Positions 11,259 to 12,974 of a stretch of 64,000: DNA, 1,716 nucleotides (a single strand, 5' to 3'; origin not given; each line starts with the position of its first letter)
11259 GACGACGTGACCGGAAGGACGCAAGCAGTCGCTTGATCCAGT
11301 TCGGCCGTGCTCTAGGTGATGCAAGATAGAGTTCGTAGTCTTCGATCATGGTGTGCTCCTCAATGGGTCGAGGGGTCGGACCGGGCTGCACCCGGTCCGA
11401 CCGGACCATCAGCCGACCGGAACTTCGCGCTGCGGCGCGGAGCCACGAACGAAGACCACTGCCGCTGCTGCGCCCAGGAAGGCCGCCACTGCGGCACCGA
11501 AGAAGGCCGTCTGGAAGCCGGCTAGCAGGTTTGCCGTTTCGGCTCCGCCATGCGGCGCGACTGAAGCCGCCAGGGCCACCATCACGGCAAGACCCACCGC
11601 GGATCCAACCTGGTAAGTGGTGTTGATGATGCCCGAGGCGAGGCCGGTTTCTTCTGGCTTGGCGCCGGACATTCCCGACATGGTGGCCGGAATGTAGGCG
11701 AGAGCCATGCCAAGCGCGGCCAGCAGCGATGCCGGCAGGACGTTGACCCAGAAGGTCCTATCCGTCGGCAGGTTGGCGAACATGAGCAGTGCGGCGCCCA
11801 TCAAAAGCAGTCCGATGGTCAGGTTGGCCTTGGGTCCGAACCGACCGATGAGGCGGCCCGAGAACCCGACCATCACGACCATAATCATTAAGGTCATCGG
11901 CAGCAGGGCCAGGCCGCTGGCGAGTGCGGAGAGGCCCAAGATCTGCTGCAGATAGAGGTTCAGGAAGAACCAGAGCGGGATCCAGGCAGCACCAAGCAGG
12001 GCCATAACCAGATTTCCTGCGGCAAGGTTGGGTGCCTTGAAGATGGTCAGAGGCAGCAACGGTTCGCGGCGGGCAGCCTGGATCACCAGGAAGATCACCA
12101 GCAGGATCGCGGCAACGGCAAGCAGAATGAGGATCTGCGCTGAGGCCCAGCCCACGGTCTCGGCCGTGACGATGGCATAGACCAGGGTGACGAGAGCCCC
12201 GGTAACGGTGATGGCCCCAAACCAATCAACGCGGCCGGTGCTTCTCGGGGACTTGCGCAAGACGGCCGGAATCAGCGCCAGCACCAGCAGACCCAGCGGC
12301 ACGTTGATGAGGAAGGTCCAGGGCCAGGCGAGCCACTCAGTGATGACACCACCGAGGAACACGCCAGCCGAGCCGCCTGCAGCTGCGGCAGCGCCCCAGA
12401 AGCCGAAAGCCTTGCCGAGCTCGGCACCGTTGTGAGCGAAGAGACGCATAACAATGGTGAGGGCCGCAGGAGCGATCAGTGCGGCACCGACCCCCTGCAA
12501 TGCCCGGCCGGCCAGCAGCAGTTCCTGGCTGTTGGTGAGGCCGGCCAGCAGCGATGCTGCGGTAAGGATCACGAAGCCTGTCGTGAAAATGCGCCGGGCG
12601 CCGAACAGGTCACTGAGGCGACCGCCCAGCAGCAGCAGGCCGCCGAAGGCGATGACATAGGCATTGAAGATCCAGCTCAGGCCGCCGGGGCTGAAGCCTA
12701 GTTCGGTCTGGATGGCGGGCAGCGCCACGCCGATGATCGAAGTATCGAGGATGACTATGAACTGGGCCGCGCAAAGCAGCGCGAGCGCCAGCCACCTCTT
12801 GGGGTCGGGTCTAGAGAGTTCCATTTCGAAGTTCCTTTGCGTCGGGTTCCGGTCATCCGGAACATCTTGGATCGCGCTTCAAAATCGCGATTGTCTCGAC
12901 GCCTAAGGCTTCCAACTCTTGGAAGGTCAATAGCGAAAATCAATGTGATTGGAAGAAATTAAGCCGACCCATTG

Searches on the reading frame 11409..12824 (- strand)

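Call 94: search_protein_families(library=pfam, proteins=[window:11409-12824:-], max_evalue=0.001)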
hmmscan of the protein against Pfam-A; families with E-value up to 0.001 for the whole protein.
window:11409-12824:- (471 aa): 1 family
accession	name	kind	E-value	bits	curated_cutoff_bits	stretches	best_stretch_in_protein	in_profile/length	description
PF07690.21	MFS_1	-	4.5e-49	167.7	33.4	1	17-411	1-346/347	Major Facilitator Superfamily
